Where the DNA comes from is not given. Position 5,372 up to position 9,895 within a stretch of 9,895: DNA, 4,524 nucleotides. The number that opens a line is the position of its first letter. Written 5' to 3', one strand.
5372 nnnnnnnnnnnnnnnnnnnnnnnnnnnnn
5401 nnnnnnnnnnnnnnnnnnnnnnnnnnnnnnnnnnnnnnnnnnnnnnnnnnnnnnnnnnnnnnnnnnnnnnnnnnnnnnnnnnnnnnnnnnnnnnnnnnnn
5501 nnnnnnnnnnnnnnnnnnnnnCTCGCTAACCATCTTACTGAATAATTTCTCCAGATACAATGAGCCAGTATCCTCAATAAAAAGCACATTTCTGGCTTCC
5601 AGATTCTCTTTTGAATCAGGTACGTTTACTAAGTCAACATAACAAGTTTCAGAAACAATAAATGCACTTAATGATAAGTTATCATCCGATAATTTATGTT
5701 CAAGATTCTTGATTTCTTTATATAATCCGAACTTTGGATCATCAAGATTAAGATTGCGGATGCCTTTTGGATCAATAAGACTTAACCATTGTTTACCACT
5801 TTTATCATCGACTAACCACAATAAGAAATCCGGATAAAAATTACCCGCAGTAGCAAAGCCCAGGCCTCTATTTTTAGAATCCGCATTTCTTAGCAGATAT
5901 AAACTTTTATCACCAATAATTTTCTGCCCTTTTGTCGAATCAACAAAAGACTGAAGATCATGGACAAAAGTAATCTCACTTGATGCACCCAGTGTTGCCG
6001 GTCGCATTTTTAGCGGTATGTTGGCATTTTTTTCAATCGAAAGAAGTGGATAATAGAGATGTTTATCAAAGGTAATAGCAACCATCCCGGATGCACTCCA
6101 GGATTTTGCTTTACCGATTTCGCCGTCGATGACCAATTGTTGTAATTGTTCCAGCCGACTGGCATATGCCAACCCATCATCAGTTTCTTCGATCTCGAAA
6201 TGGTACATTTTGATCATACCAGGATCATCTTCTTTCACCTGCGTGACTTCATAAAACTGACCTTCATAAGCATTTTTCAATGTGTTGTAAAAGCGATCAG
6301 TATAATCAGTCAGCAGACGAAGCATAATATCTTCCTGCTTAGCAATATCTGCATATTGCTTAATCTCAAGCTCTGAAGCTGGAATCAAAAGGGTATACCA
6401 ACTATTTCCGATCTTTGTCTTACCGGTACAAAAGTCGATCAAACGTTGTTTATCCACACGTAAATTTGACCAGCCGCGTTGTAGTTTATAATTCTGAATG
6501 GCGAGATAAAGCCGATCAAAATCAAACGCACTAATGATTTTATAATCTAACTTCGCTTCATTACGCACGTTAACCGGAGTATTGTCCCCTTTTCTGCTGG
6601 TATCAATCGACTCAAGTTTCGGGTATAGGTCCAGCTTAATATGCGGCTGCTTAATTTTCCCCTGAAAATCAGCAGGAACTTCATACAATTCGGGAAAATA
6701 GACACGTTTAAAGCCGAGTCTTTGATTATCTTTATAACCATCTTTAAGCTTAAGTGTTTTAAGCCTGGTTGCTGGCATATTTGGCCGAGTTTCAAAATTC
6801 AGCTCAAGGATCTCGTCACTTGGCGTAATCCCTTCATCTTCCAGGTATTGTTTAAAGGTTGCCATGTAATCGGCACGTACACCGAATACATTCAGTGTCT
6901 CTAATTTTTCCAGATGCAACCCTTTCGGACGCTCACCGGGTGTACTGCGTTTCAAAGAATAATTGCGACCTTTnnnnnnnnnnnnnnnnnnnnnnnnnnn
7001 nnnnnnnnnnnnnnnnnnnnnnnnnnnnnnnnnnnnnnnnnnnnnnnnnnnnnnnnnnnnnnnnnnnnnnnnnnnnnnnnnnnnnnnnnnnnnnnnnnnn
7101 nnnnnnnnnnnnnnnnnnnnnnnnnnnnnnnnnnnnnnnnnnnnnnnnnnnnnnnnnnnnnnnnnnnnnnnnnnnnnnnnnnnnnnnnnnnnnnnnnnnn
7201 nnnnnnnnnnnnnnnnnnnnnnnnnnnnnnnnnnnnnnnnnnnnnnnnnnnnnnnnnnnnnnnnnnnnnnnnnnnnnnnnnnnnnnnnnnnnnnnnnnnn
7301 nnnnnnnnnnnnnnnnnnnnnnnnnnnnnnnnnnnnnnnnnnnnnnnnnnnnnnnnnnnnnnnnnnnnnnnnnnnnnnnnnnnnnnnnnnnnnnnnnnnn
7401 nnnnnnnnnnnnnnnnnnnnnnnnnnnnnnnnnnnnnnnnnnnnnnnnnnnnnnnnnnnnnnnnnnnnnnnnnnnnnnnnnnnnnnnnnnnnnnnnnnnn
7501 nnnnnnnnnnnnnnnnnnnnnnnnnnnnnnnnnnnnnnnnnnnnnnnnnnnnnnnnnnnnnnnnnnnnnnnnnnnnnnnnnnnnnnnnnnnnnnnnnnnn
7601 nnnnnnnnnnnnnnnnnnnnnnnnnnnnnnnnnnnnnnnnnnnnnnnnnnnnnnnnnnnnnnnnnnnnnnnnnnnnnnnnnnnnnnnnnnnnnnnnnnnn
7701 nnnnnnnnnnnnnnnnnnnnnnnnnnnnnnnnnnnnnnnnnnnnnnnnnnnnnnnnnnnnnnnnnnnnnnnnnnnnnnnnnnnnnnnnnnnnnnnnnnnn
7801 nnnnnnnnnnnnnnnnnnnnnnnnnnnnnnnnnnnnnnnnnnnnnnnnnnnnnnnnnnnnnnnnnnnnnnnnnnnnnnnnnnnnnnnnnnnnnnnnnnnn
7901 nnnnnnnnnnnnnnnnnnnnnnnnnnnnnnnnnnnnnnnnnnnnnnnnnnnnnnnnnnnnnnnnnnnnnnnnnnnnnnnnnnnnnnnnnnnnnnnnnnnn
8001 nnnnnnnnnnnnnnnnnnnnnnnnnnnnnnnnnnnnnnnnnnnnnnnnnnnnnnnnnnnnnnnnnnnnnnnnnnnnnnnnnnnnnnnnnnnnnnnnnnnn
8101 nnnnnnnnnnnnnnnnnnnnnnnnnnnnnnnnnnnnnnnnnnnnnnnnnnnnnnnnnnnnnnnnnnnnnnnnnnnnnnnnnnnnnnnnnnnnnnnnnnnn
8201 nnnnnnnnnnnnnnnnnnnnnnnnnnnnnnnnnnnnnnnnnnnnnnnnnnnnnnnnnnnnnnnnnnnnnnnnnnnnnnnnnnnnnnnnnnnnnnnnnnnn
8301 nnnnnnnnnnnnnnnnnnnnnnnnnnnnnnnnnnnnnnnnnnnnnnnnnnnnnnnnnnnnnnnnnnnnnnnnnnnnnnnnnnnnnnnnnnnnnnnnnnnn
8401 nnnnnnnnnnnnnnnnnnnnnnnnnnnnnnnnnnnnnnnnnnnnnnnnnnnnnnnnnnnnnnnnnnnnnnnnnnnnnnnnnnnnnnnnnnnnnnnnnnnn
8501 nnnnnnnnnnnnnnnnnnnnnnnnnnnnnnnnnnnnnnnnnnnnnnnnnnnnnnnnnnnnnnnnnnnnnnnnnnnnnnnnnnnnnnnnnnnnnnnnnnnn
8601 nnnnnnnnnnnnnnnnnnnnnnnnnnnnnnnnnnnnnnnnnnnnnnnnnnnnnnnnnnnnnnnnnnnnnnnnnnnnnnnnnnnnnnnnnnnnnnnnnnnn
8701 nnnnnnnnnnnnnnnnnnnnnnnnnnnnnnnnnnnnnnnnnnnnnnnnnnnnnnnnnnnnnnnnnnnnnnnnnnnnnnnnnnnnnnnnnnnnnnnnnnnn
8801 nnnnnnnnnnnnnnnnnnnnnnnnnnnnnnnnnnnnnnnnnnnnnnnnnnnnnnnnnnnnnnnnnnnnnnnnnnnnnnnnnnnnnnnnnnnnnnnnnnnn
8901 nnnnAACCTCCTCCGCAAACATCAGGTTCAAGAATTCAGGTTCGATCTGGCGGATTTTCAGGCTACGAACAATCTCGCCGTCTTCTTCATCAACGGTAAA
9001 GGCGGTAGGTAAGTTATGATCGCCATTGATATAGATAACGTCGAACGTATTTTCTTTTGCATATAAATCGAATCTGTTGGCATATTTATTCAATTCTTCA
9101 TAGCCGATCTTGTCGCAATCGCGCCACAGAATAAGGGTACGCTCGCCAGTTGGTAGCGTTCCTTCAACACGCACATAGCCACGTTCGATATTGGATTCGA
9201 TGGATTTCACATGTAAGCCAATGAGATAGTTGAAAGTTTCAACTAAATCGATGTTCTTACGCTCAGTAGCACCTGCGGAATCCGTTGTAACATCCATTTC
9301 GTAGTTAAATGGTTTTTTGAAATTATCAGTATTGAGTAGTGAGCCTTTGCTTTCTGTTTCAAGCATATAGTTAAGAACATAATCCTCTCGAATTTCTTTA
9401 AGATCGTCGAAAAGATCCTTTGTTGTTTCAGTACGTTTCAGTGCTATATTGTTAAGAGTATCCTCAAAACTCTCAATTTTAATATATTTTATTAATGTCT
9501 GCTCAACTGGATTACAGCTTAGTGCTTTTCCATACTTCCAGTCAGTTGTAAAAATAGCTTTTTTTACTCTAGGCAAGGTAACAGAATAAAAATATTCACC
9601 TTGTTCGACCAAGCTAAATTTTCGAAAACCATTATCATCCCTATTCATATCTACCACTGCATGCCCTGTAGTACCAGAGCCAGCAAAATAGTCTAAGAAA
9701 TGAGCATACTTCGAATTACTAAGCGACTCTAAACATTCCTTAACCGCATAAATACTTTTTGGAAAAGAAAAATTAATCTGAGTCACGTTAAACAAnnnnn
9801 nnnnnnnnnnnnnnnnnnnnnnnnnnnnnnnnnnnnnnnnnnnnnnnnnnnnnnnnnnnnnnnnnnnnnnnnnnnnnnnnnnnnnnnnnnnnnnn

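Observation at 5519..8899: Res-like protein has extra domains: ~175-aa N-terminal region before Walker A and ~480-aa C-terminal region after helicase motif VI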

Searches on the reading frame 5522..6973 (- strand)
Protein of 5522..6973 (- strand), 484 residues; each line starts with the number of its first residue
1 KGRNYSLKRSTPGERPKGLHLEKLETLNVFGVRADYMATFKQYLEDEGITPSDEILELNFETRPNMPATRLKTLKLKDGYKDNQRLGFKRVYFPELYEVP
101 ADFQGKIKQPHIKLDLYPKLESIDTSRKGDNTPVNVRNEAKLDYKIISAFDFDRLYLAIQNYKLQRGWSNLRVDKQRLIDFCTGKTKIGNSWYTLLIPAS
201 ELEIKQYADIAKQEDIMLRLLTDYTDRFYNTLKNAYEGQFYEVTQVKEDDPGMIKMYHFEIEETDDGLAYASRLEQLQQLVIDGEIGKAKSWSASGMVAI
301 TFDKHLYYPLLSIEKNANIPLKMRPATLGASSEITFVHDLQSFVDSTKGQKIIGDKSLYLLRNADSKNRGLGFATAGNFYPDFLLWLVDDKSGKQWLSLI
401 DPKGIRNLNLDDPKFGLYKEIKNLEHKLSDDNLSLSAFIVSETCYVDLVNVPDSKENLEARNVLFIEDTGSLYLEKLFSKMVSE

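Call 71: predict_structure(alignment_id=A4)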
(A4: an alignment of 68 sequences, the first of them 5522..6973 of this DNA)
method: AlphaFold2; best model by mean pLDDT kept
length: 484 residues; sequences in the alignment: 68
mean_pLDDT: 86.9   pTM: 0.79
mean pLDDT of the five models: 86.9, 86.5, 86.0, 85.6, 83.3
residues with pLDDT >= 90: 323; 70-90: 93; 50-70: 51; < 50: 17
segments of 3 or more residues with pLDDT < 50: 1-5, 24-33
pLDDT, mean of each block of 10 residues (from residue 1): 49 64 45 56 66 77 93 93 92 94 88 86 62 68 90 98 96 97 89 92 92 96 96 91 93 92 93 96 93 93 93 89 86 95 96 96 82 66 96 96 91 89 92 96 93 94 94 96 87
secondary structure, 60 per line:
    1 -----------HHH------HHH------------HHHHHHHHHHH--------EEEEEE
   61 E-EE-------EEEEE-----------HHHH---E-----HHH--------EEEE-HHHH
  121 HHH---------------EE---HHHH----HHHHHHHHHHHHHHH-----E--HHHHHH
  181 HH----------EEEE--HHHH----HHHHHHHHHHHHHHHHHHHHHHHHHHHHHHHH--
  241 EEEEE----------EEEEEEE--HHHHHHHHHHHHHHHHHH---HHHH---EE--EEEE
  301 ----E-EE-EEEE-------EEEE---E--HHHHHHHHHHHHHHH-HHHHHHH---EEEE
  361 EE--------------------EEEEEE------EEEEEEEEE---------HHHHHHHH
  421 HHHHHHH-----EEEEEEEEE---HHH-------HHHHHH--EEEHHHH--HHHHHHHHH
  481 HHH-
elements in order: H36-46 E55-61 E72-76 H88-91 E112-115 H117-123 H144-147 H152-166 H175-182 E193-196 H199-202 H207-238 E241-245 E256-262 H265-282 H286-289 E297-300 E310-313 E321-324 H331-345 H347-353 E357-362 E383-388 E395-403 H413-427 E433-441 H455-460 E463-465 H466-469 H472-483

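Call 89: profile_search(alignment_id=A4)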
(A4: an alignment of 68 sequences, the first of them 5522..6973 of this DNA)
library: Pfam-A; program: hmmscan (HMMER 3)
A. the first sequence (484 residues): domains with independent E <= 10: 0; with E <= 0.001: 0
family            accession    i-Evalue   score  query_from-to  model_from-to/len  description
(no Pfam family matches the first sequence, even at E <= 10)
B. every sequence of the alignment scanned on its own (68 sequences): families by number of members that match
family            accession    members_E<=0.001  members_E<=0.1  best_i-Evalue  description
DUF2059           PF09832.14                 0               2        1.3e-02  Uncharacterized protein conserved in bacteria (DUF2059)
divDNApol         PF20286.3                  0               1        7.6e-03  Divergent Family B DNA polymerase
DUF7731           PF24865.1                  0               1        7.3e-02  Domain of unknown function (DUF7731)
Psg1              PF14610.12                 0               1        7.7e-02  Ykl077w/Psg1 (Pma1 Stabilization in Golgi)
DUF4800           PF16057.10                 0               1        8.6e-02  Domain of unknown function (DUF4800)

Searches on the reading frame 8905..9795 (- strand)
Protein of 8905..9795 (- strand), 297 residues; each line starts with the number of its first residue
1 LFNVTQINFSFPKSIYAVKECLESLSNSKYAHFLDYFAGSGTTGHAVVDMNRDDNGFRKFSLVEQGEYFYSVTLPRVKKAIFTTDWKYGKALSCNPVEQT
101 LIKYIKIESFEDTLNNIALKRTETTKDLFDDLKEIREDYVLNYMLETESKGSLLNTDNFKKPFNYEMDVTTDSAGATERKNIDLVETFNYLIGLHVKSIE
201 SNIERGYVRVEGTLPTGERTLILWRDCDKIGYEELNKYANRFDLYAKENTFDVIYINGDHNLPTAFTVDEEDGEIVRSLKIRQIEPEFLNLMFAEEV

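Call 8: search_protein_families(proteins=[window:8905-9795:-], library=padloc, max_evalue=0.01)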
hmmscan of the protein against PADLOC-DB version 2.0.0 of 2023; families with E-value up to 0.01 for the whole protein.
window:8905-9795:- (297 aa): 15 families
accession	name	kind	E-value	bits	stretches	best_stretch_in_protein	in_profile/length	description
PDLC03646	MTase_III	-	3.7e-151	503.1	1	7-297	765-1057/1057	Type III methyltransferase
PDLC03638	MTase_III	-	1.3e-17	61.5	1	4-204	611-798/816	Type III methyltransferase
PDLC03640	MTase_III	-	1e-14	51.8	1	5-142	372-505/654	Type III methyltransferase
PDLC03644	MTase_III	-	1.9e-14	51.3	1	7-82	324-398/542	Type III methyltransferase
PDLC03634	MTase_III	-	1.6e-13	48.4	1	7-67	386-446/621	Type III methyltransferase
PDLC03642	MTase_III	-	3.7e-13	47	1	8-68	341-400/528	Type III methyltransferase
PDLC03641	MTase_III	-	4.7e-13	46.6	1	6-67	389-448/657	Type III methyltransferase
PDLC03645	MTase_III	-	5e-12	42.7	1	7-65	463-522/709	Type III methyltransferase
PDLC03639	MTase_III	-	2.5e-08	30.7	1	18-67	433-481/639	Type III methyltransferase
PDLC03643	MTase_III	-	1.4e-07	29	1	8-104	210-303/465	Type III methyltransferase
PDLC03635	MTase_III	-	3.7e-07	27.2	1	18-160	520-652/708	Type III methyltransferase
PDLC03278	MTase_II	-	1.5e-05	22.6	1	9-65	285-340/390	Type II methyltransferase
PDLC03637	MTase_III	-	1.5e-05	21.9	1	11-69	400-457/513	Type III methyltransferase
PDLC03636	MTase_III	-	0.00064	16.6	1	9-85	344-413/575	Type III methyltransferase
PDLC03300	MTase_II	-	0.0017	15.5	1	29-82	234-282/302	Type II methyltransferase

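Call 9: search_protein_families(proteins=[window:8905-9795:-], library=ncbifam, max_evalue=0.01)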
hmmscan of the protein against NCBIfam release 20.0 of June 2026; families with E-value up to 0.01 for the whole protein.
window:8905-9795:- (297 aa): 0 families
